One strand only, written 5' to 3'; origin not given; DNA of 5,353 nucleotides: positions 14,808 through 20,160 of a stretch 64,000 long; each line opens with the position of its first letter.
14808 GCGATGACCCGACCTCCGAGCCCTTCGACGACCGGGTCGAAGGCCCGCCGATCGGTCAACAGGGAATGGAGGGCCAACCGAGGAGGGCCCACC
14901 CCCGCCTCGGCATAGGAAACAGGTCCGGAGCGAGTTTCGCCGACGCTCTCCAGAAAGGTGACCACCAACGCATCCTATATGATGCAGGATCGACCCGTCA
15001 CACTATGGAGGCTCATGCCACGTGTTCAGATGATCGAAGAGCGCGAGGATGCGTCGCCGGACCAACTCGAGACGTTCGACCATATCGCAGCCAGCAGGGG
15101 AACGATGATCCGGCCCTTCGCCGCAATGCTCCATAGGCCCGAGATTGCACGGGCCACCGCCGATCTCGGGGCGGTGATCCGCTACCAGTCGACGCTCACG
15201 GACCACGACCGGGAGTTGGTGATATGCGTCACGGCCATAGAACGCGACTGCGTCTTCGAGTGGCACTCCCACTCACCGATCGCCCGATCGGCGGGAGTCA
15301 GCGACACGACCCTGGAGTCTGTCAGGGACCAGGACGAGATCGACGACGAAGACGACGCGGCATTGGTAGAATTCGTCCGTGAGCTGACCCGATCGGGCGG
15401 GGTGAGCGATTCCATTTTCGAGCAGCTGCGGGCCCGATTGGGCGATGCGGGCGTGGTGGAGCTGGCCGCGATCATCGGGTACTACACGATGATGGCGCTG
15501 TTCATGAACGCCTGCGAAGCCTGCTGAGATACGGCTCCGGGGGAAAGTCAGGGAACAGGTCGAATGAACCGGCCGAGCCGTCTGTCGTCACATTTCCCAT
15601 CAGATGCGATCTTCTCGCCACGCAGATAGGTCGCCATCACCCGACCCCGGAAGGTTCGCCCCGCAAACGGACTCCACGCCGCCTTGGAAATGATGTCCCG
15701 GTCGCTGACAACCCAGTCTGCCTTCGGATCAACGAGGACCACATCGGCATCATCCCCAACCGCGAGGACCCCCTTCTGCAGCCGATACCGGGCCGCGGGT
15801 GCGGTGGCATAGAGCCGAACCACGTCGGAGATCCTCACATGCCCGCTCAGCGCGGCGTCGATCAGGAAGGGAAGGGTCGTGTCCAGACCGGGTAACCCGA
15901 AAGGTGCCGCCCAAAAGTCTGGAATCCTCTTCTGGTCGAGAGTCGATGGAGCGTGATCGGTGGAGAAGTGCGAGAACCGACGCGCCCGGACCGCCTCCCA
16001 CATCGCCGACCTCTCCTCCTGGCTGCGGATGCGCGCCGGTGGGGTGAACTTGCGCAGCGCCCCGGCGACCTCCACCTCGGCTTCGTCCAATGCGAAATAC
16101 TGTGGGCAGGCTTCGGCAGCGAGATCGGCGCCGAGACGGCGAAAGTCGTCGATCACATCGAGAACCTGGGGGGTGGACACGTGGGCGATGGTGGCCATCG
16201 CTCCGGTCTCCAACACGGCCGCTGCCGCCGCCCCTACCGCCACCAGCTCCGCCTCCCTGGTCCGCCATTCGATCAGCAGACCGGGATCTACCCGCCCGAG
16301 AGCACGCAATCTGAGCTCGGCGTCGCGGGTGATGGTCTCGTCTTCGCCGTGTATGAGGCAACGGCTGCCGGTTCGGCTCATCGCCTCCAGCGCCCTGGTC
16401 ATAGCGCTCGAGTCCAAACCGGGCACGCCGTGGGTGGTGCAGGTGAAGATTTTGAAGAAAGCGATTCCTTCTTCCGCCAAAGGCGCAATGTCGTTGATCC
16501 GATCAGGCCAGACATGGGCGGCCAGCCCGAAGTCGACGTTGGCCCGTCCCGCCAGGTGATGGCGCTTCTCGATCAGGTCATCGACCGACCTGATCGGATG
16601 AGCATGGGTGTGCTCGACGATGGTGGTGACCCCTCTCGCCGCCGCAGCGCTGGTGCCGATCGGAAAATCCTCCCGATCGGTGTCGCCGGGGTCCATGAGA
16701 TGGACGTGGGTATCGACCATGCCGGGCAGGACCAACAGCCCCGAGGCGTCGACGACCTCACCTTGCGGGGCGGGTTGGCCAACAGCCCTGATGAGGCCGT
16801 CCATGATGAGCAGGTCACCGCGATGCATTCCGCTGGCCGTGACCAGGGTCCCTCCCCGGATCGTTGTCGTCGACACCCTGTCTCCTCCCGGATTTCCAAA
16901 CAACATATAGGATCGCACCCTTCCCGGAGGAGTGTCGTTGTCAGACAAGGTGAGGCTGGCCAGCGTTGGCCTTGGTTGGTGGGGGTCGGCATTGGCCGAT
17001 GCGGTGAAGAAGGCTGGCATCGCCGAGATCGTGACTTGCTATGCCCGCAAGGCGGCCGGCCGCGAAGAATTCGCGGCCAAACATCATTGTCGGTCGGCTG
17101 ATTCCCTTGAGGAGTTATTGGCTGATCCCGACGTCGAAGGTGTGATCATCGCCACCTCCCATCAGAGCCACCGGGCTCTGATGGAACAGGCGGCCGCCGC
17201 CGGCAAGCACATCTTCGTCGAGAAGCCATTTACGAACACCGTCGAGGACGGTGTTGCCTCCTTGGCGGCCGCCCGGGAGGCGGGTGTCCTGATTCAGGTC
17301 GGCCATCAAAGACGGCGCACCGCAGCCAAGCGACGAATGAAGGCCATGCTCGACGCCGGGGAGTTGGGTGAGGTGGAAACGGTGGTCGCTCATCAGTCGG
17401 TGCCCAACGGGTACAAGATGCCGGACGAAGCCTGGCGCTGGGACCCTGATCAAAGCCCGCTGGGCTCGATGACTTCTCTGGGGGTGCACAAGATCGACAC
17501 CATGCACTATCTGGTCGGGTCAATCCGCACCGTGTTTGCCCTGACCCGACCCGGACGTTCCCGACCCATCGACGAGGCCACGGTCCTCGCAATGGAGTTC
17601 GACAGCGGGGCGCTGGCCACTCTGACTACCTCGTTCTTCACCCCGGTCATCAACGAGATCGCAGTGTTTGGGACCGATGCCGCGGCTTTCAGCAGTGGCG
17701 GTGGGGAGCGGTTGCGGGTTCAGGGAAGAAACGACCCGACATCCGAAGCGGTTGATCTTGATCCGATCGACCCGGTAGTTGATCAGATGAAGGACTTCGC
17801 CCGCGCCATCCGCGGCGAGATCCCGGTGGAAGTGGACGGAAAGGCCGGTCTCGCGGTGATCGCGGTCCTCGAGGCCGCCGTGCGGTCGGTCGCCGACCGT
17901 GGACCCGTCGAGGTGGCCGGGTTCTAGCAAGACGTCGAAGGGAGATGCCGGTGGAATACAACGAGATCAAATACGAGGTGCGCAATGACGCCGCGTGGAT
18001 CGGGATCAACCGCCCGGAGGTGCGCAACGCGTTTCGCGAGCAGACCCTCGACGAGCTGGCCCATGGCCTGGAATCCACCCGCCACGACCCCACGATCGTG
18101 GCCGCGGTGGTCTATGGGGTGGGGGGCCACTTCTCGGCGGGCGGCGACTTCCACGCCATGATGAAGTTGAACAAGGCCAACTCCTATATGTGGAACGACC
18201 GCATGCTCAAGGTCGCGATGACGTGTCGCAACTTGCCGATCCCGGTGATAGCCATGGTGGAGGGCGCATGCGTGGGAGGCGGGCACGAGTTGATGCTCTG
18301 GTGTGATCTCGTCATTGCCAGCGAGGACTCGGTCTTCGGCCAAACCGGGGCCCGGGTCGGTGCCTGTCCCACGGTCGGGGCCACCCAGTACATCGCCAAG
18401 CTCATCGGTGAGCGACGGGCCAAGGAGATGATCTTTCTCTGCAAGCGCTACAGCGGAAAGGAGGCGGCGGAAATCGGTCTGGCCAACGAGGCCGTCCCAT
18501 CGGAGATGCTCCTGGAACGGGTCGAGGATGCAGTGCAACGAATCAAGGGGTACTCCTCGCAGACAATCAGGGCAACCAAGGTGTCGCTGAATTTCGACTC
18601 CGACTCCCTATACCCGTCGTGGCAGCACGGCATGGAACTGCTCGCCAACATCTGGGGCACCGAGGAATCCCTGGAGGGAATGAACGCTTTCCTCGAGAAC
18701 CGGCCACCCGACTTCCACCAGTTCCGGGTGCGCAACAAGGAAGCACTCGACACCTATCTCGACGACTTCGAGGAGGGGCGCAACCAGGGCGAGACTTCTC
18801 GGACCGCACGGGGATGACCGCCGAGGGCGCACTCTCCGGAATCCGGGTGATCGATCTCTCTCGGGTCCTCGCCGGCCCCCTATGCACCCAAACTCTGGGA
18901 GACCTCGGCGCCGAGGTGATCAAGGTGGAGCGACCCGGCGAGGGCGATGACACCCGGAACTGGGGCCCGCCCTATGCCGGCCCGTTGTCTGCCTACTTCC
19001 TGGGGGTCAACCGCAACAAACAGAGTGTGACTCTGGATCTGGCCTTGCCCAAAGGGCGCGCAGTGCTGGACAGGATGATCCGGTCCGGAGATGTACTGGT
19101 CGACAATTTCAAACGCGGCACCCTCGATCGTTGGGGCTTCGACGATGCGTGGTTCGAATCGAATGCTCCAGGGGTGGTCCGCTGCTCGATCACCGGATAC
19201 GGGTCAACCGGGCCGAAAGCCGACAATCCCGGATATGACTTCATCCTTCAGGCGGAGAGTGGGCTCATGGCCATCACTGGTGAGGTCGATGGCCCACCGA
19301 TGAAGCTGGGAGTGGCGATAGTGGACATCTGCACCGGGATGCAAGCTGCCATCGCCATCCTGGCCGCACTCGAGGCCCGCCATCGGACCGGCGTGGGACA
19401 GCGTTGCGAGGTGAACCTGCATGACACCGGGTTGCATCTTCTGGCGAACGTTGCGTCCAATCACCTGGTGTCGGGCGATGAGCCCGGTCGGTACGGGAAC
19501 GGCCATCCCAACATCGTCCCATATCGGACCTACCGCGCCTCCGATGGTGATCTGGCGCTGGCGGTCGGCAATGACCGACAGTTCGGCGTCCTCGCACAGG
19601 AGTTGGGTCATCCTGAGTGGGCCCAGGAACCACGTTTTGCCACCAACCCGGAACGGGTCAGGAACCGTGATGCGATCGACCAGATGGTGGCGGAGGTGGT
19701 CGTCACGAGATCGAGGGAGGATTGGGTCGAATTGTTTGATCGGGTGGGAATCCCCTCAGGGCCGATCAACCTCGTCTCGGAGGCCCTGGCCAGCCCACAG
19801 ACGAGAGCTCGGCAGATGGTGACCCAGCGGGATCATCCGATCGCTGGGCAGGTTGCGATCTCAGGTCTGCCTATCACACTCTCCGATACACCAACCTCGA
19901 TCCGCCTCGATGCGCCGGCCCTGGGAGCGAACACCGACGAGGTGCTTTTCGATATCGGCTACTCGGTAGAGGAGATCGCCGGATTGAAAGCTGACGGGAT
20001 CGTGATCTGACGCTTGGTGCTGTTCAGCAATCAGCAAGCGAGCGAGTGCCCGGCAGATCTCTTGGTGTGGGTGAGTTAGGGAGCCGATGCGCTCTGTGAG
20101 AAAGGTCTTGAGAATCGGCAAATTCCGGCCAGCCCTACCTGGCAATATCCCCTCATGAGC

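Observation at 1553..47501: Recurrent 19-bp AT-rich operator-like motif (ATCCT-N9-AGGAT type) at seven promoter regions spread over 46 kb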

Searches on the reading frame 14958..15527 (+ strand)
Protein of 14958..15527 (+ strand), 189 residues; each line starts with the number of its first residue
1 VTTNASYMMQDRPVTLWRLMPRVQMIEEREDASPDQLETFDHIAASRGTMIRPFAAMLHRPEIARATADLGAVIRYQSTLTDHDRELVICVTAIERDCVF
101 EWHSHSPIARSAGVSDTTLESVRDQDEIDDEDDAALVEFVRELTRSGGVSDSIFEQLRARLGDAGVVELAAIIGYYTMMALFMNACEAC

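Call 6: search_protein_families(library=pfam, proteins=[window:14958-15527:+])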
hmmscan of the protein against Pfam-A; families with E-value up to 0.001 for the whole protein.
window:14958-15527:+ (189 aa): 1 family
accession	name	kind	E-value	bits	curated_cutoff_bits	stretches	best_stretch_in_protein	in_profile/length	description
PF02627.25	CMD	-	1.6e-10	41.2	23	1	61-135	1-75/84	Carboxymuconolactone decarboxylase family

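Call 49: search_protein_families(library=ncbifam, proteins=[window:15030-15527:+], max_evalue=0.00001)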
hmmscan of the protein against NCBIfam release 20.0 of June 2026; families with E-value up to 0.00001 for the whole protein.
window:15030-15527:+ (165 aa): 2 families
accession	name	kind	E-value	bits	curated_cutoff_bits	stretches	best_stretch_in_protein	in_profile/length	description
TIGR01926.1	peroxid_rel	subfamily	1.6e-09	37.8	81.8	1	4-156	7-165/178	peroxidase-related enzyme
NF053654.1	GroundWater_YciW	equivalog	5.5e-06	26.2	310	1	33-158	37-165/179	YciW-related (seleno)protein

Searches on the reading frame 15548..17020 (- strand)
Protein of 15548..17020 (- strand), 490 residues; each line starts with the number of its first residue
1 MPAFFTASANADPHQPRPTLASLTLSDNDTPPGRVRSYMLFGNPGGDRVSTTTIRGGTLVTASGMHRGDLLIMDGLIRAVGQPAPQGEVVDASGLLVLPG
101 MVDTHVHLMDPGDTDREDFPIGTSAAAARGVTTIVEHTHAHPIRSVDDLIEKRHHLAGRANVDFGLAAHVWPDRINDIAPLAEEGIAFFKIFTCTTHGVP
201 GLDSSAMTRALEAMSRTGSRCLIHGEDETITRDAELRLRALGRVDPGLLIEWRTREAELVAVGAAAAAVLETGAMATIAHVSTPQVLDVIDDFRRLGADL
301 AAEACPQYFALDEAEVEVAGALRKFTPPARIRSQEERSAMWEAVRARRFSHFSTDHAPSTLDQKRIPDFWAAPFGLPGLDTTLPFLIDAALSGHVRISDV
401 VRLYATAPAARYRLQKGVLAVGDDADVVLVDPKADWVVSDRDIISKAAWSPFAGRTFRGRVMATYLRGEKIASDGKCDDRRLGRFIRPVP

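Call 6: search_protein_families(library=pfam, proteins=[window:15548-17020:-])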
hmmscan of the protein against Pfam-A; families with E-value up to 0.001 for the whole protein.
window:15548-17020:- (490 aa): 2 families
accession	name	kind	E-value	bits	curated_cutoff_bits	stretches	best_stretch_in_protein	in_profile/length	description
PF01979.26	Amidohydro_1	-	2.6e-17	63.6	25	1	96-468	1-342/345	Amidohydrolase family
PF07969.17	Amidohydro_3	-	2.8e-09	37.4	29.7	1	88-133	1-50/472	Amidohydrolase family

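Call 17: find_homologous_proteins(query=window:15548-16876:-, max_evalue=1e-30)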
Query window:15548-16876:- (442 aa): 3045 proteins with E <= 1e-30 among 8000 candidates; the best 120 are listed.
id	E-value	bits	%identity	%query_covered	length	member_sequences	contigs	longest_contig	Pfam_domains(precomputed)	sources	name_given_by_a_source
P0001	8.5e-291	982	100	100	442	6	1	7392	PF07969.18,PF12890.14,PF01979.27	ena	-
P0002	1.3e-240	816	83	100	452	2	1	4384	PF07969.18,PF12890.14,PF01979.27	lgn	-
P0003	7.3e-239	811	82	100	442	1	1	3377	PF07969.18,PF12890.14,PF01979.27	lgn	-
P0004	5.4e-238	808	82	100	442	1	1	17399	PF07969.18,PF01979.27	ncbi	ncbi:MAG: dihydroorotase family protein [Acidimicrobiia bacterium]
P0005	4.1e-237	805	82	100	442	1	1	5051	PF07969.18,PF01979.27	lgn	-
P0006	5.8e-222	755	77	100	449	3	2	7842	PF07969.18,PF01979.27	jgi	-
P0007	4.5e-220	749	77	98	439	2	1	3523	PF07969.18,PF12890.14,PF01979.27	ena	-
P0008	2.7e-219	746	77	98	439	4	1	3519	PF07969.18,PF12890.14,PF01979.27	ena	-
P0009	5.9e-218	742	77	98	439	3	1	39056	PF07969.18,PF12890.14,PF01979.27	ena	-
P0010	1.1e-217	741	75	100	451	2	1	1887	PF07969.18,PF12890.14,PF01979.27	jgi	jgi:dihydroorotase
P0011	1.1e-215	734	76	98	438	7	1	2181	PF07969.18,PF12890.14,PF01979.27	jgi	jgi:dihydroorotase (multifunctional complex type)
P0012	4.0e-215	732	74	100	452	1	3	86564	PF07969.18,PF01979.27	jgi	jgi:dihydroorotase (multifunctional complex type)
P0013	3.9e-212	723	74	99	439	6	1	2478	PF07969.18,PF12890.14,PF01979.27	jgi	jgi:dihydroorotase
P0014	1.5e-211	721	74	99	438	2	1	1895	PF07969.18,PF12890.14,PF01979.27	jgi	jgi:dihydroorotase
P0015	4.1e-211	719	74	100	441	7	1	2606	PF07969.18,PF01979.27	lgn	-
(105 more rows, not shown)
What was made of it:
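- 15548..16876 (-): Amidohydro_1 (allantoinase/hydantoinase-like) gene, to the right of site 16895. Start confirmed by P0001, 442 aa (call 17).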

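Call 19: find_related_loci(query=A1, collection=genome_contigs, flank=10000)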
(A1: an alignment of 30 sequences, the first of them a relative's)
Query A1 (442 aa) in genome_contigs; peptide patterns used: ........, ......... (x = any residue, [..] = any of these).
276 stretches matched a pattern; 249 encode a relative of the query (tblastn E <= 1e-3); the best 80 are kept; 80 distinct loci.
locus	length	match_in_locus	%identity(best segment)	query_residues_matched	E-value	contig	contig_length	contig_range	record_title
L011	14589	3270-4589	77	1-440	0e+0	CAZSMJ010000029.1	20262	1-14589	MAG TPA_asm: uncultured Acidimicrobiaceae bacterium isolate SRP136066_co1_281 genome assembly, contig: NODE_2517_length_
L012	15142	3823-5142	71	1-440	0e+0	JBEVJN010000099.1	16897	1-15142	MAG: Acidimicrobiia bacterium isolate T4R1BO.metabat2.227 T4R1BO.metabat2.227_k133_29508180, whole genome shotgun sequen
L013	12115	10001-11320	70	1-440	0e+0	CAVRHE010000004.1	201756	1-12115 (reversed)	MAG: uncultured Acidobacteriota bacterium isolate MFD05567.bin.2.267 genome assembly, contig: contig_127369, whole genom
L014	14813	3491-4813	71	1-441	0e+0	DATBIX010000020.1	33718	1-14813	MAG TPA_asm: Acidimicrobiia bacterium isolate SMAG_U3905 k141_4675560, whole genome shotgun sequence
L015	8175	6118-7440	68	1-441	0e+0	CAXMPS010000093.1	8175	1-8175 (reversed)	MAG: uncultured Gammaproteobacteria bacterium isolate 07C-BC-St03_bin.31.orig genome assembly, contig: k141_1185800, who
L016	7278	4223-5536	73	1-440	0e+0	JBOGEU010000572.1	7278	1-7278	MAG: Acidimicrobiia bacterium isolate M3-S_maxbin2.bin.379 k127_4276881, whole genome shotgun sequence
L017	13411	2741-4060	68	1-440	0e+0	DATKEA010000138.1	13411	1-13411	MAG TPA_asm: Acidimicrobiia bacterium isolate SMAG_U14487 k141_3624750, whole genome shotgun sequence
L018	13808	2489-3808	68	1-440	0e+0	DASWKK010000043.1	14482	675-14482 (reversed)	MAG TPA_asm: Acidimicrobiia bacterium isolate SMAG_U2920 k141_1888095, whole genome shotgun sequence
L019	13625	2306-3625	69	1-440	0e+0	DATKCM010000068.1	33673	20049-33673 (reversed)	MAG TPA_asm: Acidimicrobiia bacterium isolate SMAG_U14446 k141_2657073, whole genome shotgun sequence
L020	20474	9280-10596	67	1-439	0e+0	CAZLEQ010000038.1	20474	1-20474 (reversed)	MAG TPA_asm: uncultured Acidimicrobiaceae bacterium isolate SRP217488_co1_183 genome assembly, contig: NODE_1526_length_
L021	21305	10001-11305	67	6-439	0e+0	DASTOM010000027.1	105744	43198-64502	MAG TPA_asm: Acidimicrobiia bacterium isolate SMAG_U2170 k141_354753, whole genome shotgun sequence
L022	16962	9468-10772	64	5-440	0e+0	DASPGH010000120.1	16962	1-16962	MAG TPA_asm: Acidimicrobiia bacterium isolate SMAG_U16446 k141_1153899, whole genome shotgun sequence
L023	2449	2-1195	71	43-440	0e+0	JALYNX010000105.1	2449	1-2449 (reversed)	MAG: Actinomycetota bacterium isolate DRA bin11 SD1704_k127_544568, whole genome shotgun sequence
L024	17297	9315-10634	68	1-440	0e+0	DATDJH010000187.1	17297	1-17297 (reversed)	MAG TPA_asm: Acidimicrobiia bacterium isolate SMAG_U325 k141_908994, whole genome shotgun sequence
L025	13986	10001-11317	63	1-438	1e-179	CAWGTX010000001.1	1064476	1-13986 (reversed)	MAG: uncultured bacterium isolate MFD09779.bin.1.245 genome assembly, contig: contig_20138, whole genome shotgun sequenc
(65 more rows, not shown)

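Call 49: search_protein_families(library=ncbifam, proteins=[window:15548-16876:-], max_evalue=0.00001)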
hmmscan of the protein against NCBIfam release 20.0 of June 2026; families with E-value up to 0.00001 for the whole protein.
window:15548-16876:- (442 aa): 45 families (the best 25 are shown)
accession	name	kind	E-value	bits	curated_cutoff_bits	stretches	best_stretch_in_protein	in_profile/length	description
TIGR03178.1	allantoinase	equivalog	2.9e-86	290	357.85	1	5-439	3-440/441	allantoinase AllB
NF004839.0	PRK06189.1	equivalog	7.8e-78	262.1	631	1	5-440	6-447/451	allantoinase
NF002668.0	PRK02382.1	equivalog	3.1e-72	243.7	452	1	19-425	13-412/436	dihydroorotase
NF058538.1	ergo_util_ErtD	equivalog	7.4e-72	242.6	600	1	8-440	6-446/446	hydantoin-5-propionate amidohydrolase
TIGR02033.1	D-hydantoinase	equivalog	2.9e-70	237.5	393.25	1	5-439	2-453/454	dihydropyrimidinase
TIGR00857.1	pyrC_multi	subfamily_domain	8.2e-67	226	279.05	1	18-426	4-411/412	dihydroorotase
NF006559.0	PRK09060.1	equivalog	2e-66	224.1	482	1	4-438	7-436/444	dihydroorotase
NF009941.0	PRK13404.1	subfamily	5.2e-66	223.2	647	1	4-439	6-460/478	dihydropyrimidinase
NF058539.1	ergo_uti2_ErtD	equivalog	6.8e-66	223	650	1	8-439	7-446/449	hydantoin-5-propionate amidohydrolase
NF005751.0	PRK07575.1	equivalog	9.2e-63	212.2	529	1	2-436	3-432/440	dihydroorotase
NF006839.0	PRK09357.1-4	equivalog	1.1e-60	205.4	576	1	20-422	20-418/422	dihydroorotase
NF006688.0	PRK09236.1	equivalog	4.8e-58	197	535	1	1-436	1-438/444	dihydroorotase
NF005960.0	PRK08044.1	equivalog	6.4e-58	196.5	688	1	4-438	5-448/453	allantoinase AllB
NF006844.0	PRK09357.2-5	equivalog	2.8e-55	188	701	1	18-423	20-419/422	dihydroorotase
NF006836.0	PRK09357.1-1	equivalog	7.9e-54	183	538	1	12-430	9-430/432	dihydroorotase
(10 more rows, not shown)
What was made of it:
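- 15548..16876 (-): NCBIfam hits are below the cut-offs (call 49).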

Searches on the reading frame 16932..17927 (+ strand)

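Call 6: search_protein_families(library=pfam, proteins=[window:16932-17927:+])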
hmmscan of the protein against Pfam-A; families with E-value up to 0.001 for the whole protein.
window:16932-17927:+ (331 aa): 4 families
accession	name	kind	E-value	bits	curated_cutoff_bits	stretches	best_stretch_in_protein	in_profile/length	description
PF01408.29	GFO_IDH_MocA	-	3.1e-23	83.2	24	1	8-125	2-120/120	Oxidoreductase family, NAD-binding Rossmann fold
PF22725.1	GFO_IDH_MocA_C3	-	1.8e-22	80.1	27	1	134-251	2-122/124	GFO/IDH/MocA C-terminal domain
PF02894.22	GFO_IDH_MocA_C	-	9.3e-21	75.1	22.9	1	137-328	1-218/218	Oxidoreductase family, C-terminal alpha/beta domain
PF03447.22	NAD_binding_3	-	7.7e-05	23.8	24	1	13-103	1-94/116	Homoserine dehydrogenase, NAD binding domain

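Call 49: search_protein_families(library=ncbifam, proteins=[window:16932-17927:+], max_evalue=0.00001)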
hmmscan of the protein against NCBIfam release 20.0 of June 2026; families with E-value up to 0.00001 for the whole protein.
window:16932-17927:+ (331 aa): 9 families
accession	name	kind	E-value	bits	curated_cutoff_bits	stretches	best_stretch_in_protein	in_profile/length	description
TIGR04380.1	myo_inos_iolG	equivalog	7.8e-32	110.4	355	1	7-326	2-329/330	inositol 2-dehydrogenase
NF041392.1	XylDh_Gfo6_Halo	equivalog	3.6e-30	104.9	350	1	4-326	14-348/350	D-xylose 1-dehydrogenase Gfo6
NF040723.1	UDP-GlcNAcDh_Arch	equivalog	5.8e-25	88.4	450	1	8-320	2-301/302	UDP-N-acetylglucosamine 3-dehydrogenase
NF052479.1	LevoglcsnDh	equivalog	1.1e-23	83.5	650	1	10-218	23-226/386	levoglucosan dehydrogenase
NF007574.0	PRK10206.1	equivalog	3.8e-19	68.9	352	1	32-211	30-203/345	oxidoreductase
NF008607.0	PRK11579.1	subfamily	7.8e-19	67.9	330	1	4-200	2-194/346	oxidoreductase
NF058561.1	BT_2158_fam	equivalog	1.8e-14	53.2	750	1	3-164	32-196/487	glycoside 3-dehydrogenase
NF052679.1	InsChiInosDhIolG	equivalog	2.2e-13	49.9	540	1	59-196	58-186/343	bifunctional inositol 2-dehydrogenase/D-chiro-inositol 1-dehydrogenase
NF058563.1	BT_2159_fam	equivalog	6.7e-11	41.8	650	1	8-154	2-149/350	disaccharide 3-dehydrogenase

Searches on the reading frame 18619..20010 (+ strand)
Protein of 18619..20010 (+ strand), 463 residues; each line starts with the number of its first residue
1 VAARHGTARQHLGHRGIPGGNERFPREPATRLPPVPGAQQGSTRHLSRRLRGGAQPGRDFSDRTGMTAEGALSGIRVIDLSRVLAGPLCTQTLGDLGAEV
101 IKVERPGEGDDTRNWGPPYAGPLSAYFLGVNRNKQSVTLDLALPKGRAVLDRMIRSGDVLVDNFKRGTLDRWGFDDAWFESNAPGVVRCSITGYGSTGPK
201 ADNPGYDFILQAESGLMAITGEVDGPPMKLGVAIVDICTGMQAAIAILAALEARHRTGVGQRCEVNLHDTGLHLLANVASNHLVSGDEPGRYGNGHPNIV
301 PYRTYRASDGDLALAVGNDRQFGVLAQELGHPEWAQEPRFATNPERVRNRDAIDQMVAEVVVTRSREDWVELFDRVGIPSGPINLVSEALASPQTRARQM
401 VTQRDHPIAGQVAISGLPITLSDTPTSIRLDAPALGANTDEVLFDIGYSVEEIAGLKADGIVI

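Call 7: search_protein_families(library=pfam, proteins=[window:18619-20010:+])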
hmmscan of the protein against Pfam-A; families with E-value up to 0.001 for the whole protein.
window:18619-20010:+ (463 aa): 1 family
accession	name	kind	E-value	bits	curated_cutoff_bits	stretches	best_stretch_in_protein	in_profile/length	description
PF02515.22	CoA_transf_3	-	1.1e-127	426.7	23.3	1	72-439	1-366/366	CoA-transferase family III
